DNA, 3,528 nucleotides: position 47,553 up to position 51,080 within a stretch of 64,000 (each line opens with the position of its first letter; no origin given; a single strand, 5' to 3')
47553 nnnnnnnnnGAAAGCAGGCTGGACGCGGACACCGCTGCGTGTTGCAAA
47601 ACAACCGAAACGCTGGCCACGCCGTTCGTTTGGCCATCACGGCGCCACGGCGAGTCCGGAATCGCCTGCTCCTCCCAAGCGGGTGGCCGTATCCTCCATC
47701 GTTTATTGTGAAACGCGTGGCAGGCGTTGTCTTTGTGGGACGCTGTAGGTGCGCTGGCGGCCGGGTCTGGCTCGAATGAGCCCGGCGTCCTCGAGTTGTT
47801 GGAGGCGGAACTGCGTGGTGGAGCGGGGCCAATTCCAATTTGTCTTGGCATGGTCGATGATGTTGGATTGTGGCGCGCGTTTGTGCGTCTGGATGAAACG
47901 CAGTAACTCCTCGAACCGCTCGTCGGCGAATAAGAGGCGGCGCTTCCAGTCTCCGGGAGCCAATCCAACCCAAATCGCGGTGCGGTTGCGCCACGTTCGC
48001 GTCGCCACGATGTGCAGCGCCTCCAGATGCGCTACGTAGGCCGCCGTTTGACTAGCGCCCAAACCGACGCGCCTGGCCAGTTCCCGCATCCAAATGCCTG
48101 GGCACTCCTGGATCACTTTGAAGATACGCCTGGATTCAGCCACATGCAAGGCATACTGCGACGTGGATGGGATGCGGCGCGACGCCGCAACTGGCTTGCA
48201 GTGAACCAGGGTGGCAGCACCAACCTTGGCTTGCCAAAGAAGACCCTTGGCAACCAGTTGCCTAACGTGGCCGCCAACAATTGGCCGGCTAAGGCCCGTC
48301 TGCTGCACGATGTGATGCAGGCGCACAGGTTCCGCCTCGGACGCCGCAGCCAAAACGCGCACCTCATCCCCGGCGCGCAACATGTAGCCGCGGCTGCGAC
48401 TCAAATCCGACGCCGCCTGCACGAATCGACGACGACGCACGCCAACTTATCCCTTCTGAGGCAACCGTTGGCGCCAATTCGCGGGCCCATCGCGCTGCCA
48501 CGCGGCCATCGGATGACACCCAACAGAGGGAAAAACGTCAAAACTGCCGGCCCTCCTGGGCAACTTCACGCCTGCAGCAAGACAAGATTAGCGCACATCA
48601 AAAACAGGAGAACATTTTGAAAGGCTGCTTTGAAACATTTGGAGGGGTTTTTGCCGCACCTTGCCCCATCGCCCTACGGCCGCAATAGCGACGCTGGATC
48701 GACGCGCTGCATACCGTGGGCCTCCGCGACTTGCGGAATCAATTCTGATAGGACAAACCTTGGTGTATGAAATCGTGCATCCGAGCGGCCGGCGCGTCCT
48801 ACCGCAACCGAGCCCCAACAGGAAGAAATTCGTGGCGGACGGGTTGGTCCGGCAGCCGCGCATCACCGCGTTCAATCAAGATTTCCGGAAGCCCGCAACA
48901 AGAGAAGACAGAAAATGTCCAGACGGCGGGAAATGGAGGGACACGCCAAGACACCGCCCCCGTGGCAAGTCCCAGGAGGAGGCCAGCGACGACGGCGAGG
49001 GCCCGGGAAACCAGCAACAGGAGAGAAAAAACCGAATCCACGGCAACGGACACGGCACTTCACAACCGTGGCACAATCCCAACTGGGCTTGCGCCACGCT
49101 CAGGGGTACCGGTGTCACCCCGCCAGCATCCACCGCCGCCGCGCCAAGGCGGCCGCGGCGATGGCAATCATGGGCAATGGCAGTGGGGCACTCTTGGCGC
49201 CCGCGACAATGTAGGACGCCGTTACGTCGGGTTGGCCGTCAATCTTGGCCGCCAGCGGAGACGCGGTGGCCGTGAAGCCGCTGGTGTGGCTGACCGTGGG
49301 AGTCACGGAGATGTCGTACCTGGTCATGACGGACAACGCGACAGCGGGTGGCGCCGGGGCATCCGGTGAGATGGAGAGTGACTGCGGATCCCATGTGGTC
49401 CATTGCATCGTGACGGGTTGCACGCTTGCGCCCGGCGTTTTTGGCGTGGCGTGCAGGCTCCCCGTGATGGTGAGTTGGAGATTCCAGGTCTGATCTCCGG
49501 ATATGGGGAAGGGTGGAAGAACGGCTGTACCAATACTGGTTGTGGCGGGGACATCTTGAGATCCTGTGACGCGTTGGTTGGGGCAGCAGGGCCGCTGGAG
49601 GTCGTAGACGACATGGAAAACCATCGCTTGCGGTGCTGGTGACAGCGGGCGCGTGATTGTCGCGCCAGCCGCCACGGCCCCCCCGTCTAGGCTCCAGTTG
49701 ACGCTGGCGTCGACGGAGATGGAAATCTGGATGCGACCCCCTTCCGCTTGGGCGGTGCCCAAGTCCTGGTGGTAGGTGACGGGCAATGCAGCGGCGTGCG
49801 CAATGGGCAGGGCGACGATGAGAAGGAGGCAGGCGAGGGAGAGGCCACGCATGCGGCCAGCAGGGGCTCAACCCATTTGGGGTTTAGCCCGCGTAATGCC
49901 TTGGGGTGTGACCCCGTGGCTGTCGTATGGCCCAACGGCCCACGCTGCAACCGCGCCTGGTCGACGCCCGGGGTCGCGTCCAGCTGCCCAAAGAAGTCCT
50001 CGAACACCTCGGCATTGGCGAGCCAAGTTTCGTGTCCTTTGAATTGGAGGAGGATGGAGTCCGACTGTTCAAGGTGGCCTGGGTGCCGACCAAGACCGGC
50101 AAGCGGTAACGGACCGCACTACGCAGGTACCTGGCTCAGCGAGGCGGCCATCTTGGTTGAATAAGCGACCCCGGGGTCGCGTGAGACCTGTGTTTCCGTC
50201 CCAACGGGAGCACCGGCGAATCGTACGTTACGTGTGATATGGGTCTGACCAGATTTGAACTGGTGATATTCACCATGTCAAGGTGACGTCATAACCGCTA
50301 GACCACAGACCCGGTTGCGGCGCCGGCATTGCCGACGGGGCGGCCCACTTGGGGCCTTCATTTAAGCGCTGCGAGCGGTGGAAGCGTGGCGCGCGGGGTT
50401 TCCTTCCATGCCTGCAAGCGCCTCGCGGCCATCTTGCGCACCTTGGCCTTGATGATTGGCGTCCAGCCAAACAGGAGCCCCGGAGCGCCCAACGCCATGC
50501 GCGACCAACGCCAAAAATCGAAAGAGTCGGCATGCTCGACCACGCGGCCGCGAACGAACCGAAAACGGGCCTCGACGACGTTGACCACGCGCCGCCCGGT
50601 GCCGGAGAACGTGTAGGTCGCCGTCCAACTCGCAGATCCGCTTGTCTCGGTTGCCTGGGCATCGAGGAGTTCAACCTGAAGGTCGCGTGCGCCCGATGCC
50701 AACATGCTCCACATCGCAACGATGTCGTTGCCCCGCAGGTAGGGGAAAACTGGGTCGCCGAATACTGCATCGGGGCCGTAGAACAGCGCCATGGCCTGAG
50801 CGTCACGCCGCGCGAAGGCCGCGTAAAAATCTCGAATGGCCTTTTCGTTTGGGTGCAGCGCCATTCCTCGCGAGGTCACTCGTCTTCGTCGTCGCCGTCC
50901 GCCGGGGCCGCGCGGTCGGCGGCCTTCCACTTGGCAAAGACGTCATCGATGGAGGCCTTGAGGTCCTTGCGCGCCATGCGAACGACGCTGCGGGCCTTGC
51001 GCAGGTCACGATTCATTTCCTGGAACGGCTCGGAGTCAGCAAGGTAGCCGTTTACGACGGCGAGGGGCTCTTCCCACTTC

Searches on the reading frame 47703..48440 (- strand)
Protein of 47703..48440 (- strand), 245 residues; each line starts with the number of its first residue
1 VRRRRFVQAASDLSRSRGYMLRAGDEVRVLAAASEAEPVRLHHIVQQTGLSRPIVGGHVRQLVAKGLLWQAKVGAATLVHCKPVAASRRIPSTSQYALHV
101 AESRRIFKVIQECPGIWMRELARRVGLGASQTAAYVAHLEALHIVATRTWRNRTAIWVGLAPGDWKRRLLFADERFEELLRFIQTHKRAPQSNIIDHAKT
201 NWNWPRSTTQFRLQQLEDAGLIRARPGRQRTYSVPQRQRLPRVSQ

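Call 80: search_protein_families(library=pfam, proteins=[window:47703-48440:-], max_evalue=0.001)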
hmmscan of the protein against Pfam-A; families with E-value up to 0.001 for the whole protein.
window:47703-48440:- (245 aa): 7 families
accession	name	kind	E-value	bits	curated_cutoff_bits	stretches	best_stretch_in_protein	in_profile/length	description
PF13412.12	HTH_24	-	3.7e-11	42.8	21.9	1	104-144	6-46/48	Winged helix-turn-helix DNA-binding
PF09339.16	HTH_IclR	-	8.2e-10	38.7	22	0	33-68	13-48/52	IclR helix-turn-helix domain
PF12802.13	MarR_2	-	1.9e-08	34.8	27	0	26-68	7-50/61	MarR family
PF01978.25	TrmB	-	1.5e-05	25.1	25.6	0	203-233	33-63/68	Sugar-specific transcriptional regulator TrmB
PF01047.28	MarR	-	3.4e-05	24.1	24.6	0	26-68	5-47/59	MarR family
PF17782.7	DprA_WH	-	0.0001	22.7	22.9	0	24-51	12-38/61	DprA winged helix domain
PF24266.1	HTH_HVO_0163_N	-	0.0004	20.8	31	0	104-158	5-59/70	HVO_0163, N-terminal HTH domain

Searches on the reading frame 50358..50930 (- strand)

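Call 80: search_protein_families(library=pfam, proteins=[window:50358-50930:-], max_evalue=0.001)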
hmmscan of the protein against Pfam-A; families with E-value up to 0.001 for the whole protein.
window:50358-50930:- (190 aa): 3 families
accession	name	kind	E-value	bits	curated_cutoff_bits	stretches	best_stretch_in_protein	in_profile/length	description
PF12680.13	SnoaL_2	-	4.5e-15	56.5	27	1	32-133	1-102/102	SnoaL-like domain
PF13474.12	SnoaL_3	-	4.5e-06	27.5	22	1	30-106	3-80/121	SnoaL-like domain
PF14534.12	DUF4440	-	1.9e-05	25.5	25.2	1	30-126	3-95/107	Domain of unknown function (DUF4440)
